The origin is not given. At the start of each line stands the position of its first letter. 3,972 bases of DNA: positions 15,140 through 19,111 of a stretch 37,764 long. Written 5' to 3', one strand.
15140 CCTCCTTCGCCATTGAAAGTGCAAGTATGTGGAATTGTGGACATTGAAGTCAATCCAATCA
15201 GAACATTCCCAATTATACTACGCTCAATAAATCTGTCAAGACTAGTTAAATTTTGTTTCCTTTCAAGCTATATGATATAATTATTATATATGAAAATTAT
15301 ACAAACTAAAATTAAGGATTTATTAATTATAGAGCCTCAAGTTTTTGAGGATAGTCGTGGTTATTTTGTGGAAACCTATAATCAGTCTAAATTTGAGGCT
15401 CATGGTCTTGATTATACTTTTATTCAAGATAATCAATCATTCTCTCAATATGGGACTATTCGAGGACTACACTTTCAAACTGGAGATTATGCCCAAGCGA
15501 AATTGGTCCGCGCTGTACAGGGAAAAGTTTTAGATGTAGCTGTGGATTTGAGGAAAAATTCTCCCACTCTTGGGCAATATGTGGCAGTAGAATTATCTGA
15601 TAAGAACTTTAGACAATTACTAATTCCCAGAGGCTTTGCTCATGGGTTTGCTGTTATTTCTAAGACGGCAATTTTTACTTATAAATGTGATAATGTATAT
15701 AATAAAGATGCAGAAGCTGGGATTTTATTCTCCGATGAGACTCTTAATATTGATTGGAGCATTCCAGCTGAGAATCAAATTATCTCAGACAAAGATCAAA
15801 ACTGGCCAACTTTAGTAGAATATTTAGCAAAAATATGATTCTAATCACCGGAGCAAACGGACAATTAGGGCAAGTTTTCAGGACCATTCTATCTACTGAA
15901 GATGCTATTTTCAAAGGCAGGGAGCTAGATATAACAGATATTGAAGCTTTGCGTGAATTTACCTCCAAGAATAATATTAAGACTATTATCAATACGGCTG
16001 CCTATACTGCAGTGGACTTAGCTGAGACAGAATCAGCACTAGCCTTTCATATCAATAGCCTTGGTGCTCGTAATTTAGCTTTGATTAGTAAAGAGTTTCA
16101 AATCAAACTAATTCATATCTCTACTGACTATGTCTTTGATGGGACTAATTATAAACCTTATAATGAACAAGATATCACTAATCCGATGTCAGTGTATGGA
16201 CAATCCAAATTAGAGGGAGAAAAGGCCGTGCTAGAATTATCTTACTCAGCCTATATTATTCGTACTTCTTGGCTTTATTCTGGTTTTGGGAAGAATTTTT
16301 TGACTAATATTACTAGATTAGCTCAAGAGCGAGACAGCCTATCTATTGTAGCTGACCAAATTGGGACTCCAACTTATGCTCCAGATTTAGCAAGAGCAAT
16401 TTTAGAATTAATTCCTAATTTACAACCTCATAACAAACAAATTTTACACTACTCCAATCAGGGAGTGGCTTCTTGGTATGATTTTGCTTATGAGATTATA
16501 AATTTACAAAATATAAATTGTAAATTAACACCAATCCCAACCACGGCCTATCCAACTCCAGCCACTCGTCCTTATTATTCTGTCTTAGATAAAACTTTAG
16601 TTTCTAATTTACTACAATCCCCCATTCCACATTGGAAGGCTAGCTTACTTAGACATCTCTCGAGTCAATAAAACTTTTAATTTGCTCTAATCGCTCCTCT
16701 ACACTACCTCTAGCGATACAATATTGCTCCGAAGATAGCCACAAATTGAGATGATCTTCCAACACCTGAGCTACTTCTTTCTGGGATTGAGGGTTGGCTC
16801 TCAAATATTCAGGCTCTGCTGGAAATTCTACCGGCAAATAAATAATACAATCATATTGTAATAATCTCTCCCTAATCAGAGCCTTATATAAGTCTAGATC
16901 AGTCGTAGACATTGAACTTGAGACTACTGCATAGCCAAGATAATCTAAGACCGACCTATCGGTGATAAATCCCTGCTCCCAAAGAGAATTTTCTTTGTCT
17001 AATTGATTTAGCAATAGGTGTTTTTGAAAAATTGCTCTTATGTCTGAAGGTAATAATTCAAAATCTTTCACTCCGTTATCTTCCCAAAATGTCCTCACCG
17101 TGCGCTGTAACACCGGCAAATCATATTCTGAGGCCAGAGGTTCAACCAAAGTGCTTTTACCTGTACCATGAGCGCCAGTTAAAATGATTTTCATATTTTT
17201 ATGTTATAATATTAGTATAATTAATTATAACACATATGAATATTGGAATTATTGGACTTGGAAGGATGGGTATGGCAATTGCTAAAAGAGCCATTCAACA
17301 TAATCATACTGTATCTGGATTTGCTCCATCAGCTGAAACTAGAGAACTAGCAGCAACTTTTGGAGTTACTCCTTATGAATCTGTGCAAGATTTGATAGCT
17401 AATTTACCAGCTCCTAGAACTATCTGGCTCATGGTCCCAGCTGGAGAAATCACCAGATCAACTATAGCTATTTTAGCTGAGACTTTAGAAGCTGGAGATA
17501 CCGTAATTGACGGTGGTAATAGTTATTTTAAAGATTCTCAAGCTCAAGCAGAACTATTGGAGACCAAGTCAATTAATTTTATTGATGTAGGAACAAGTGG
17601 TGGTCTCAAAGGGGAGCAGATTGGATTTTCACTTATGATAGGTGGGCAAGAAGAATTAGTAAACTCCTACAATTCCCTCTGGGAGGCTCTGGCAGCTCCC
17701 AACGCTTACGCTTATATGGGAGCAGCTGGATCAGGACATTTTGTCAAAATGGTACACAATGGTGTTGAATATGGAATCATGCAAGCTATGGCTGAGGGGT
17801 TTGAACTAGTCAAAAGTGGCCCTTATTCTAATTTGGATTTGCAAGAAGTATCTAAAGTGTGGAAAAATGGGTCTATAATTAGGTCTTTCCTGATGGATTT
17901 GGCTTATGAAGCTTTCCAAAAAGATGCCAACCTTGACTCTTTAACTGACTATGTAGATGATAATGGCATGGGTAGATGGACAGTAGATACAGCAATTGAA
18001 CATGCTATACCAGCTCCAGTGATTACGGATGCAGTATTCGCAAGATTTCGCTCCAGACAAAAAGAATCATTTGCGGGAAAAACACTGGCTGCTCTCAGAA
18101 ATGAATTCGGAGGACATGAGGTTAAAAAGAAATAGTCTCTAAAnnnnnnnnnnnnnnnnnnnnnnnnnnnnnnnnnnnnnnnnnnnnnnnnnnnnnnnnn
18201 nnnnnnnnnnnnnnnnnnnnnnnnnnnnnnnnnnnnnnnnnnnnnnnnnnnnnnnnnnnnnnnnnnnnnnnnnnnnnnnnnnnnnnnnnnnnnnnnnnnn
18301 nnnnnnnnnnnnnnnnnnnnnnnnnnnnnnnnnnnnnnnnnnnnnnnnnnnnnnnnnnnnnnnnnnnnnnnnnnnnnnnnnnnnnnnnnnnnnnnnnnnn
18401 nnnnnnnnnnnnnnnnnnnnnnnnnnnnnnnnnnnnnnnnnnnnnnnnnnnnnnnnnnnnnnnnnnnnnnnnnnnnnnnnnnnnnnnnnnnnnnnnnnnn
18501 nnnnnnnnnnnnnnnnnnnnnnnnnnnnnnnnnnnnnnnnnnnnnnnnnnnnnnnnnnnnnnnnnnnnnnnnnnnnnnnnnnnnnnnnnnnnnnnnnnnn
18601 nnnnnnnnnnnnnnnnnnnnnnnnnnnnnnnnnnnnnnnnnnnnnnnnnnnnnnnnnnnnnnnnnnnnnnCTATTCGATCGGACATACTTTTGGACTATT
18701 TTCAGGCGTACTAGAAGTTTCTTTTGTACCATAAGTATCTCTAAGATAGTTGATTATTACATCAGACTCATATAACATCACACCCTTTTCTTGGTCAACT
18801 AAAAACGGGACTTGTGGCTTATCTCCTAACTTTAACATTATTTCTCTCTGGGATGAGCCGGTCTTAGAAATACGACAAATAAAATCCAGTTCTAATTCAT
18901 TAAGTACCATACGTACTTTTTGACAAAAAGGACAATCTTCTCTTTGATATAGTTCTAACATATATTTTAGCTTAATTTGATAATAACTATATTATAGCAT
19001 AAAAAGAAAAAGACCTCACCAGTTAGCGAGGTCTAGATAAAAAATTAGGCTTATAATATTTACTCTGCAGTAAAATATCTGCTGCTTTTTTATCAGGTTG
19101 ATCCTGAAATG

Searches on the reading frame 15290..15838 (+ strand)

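Call 12: search_protein_families(library=pfam, proteins=[window:15290-15838:+])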
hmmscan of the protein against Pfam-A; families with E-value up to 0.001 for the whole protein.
window:15290-15838:+ (182 aa): 1 family
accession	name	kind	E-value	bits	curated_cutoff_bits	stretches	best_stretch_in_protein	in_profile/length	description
PF00908.23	dTDP_sugar_isom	-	6.4e-72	241.2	27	1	5-175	1-166/168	dTDP-4-dehydrorhamnose 3,5-epimerase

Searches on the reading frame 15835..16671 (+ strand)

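Call 8: search_protein_families(library=pfam, proteins=[window:15835-16671:+])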
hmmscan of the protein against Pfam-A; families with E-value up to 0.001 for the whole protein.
window:15835-16671:+ (278 aa): 5 families
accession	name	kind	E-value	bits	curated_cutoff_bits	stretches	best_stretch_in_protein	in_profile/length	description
PF04321.23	RmlD_sub_bind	-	3.2e-92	309.1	27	1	2-275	3-282/287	RmlD substrate binding domain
PF01370.27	Epimerase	-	1.8e-19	70.6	20.9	1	2-195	1-227/240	NAD dependent epimerase/dehydratase family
PF16363.11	GDP_Man_Dehyd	-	1.5e-13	51.3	27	1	27-137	55-169/332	GDP-mannose 4,6 dehydratase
PF02719.21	Polysacc_synt_2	-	7.9e-10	38.8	20.2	1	32-145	62-162/293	Polysaccharide biosynthesis protein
PF07993.18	NAD_binding_4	-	1.5e-05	24.7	20.1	1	46-146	87-206/258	Male sterility protein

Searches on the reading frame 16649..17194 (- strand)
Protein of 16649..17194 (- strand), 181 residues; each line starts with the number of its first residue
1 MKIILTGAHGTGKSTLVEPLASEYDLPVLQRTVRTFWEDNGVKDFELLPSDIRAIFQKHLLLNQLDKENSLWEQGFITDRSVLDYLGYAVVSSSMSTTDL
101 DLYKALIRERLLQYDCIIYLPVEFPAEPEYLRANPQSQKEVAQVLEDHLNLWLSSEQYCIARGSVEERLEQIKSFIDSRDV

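Call 8: search_protein_families(library=pfam, proteins=[window:16649-17194:-])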
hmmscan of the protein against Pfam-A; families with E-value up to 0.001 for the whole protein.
window:16649-17194:- (181 aa): 4 families
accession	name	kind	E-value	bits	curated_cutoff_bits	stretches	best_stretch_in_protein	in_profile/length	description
PF13521.12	AAA_28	-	9.2e-19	68.7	27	1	2-168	1-164/164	AAA domain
PF01712.25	dNK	-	5.5e-07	30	27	1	5-125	3-134/203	Deoxynucleoside kinase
PF13238.12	AAA_18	-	0.00059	20.7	29.4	0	3-42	1-37/128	AAA domain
PF13191.12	AAA_16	-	0.00086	20.3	32.6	0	3-74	27-91/167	AAA ATPase domain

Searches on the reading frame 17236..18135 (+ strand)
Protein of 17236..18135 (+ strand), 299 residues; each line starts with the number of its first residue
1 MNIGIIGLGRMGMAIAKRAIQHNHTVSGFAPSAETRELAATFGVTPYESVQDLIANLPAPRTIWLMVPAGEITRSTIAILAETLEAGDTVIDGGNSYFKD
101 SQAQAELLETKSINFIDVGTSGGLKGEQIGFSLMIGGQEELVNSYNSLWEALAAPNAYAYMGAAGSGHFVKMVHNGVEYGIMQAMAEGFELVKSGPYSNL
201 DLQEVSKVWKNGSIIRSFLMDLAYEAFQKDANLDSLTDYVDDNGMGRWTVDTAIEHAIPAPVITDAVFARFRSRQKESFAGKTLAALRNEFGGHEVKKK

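Call 8: search_protein_families(library=pfam, proteins=[window:17236-18135:+])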
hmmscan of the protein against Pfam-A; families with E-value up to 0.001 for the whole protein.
window:17236-18135:+ (299 aa): 5 families
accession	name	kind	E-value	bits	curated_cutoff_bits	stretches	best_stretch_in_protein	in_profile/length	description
PF03446.21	NAD_binding_2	-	5.6e-34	117.9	21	1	2-161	1-160/161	NAD binding domain of 6-phosphogluconate dehydrogenase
PF00393.24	6PGD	-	1.2e-27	97.5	27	1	167-278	1-118/290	6-phosphogluconate dehydrogenase, C-terminal domain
PF03807.23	F420_oxidored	-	6.9e-07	30.2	21.6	1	3-92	2-90/94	NADP oxidoreductase coenzyme F420-dependent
PF02826.25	2-Hacid_dh_C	-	4.4e-05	23.4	25.1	1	2-77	38-109/178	D-isomer specific 2-hydroxyacid dehydrogenase, NAD binding domain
PF01408.29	GFO_IDH_MocA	-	4.9e-05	24.4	24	1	1-80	1-83/120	Oxidoreductase family, NAD-binding Rossmann fold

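Call 32: search_protein_families(library=ncbifam, proteins=[window:17236-18135:+], max_evalue=0.00001)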
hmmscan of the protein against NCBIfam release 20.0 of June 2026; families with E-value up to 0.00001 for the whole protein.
window:17236-18135:+ (299 aa): 9 families
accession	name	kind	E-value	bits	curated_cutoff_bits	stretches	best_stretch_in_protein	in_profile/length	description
NF007161.0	PRK09599.1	subfamily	4.8e-121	403.6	271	1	1-299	1-301/302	NADP-dependent phosphogluconate dehydrogenase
TIGR00872.1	gnd_rel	equivalog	2.3e-109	365.2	297.2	1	1-299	1-298/299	phosphogluconate dehydrogenase (NAD(+)-dependent, decarboxylating)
NF006765.0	PRK09287.1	equivalog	3.6e-70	237.2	413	1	2-278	5-296/476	NADP-dependent phosphogluconate dehydrogenase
TIGR00873.1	gnd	equivalog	2.5e-64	217.8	426.7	1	2-278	1-291/467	decarboxylating NADP(+)-dependent phosphogluconate dehydrogenase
TIGR01692.1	HIBADH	equivalog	2e-15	56.9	291.6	1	6-208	2-200/288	3-hydroxyisobutyrate dehydrogenase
NF043037.1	ThreonDh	equivalog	2.3e-13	50.2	350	1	2-262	4-259/297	L-threonate dehydrogenase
NF008592.0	PRK11559.1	equivalog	8.8e-13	48.2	397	1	1-192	3-193/296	2-hydroxy-3-oxopropionate reductase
TIGR01505.1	tartro_sem_red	equivalog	3.2e-12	46.3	340.75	1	3-209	2-204/291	2-hydroxy-3-oxopropionate reductase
NF012005.0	PRK15461.1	equivalog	1.4e-07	31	348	1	2-191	3-191/298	sulfolactaldehyde 3-reductase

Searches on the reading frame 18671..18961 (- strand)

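Call 8: search_protein_families(library=pfam, proteins=[window:18671-18961:-])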
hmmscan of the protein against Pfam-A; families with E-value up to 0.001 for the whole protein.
window:18671-18961:- (96 aa): 4 families
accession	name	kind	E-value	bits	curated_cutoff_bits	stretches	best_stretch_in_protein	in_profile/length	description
PF13417.12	GST_N_3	-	3.8e-17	62.8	22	1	4-80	1-74/75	Glutathione S-transferase, N-terminal domain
PF13409.12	GST_N_2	-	5.1e-13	49.9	25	1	10-75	2-69/70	Glutathione S-transferase, N-terminal domain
PF00462.30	Glutaredoxin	-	4e-07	30.6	22.9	1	3-55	2-54/60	Glutaredoxin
PF02798.26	GST_N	-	1.1e-06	29.3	20.9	1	2-74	3-75/76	Glutathione S-transferase, N-terminal domain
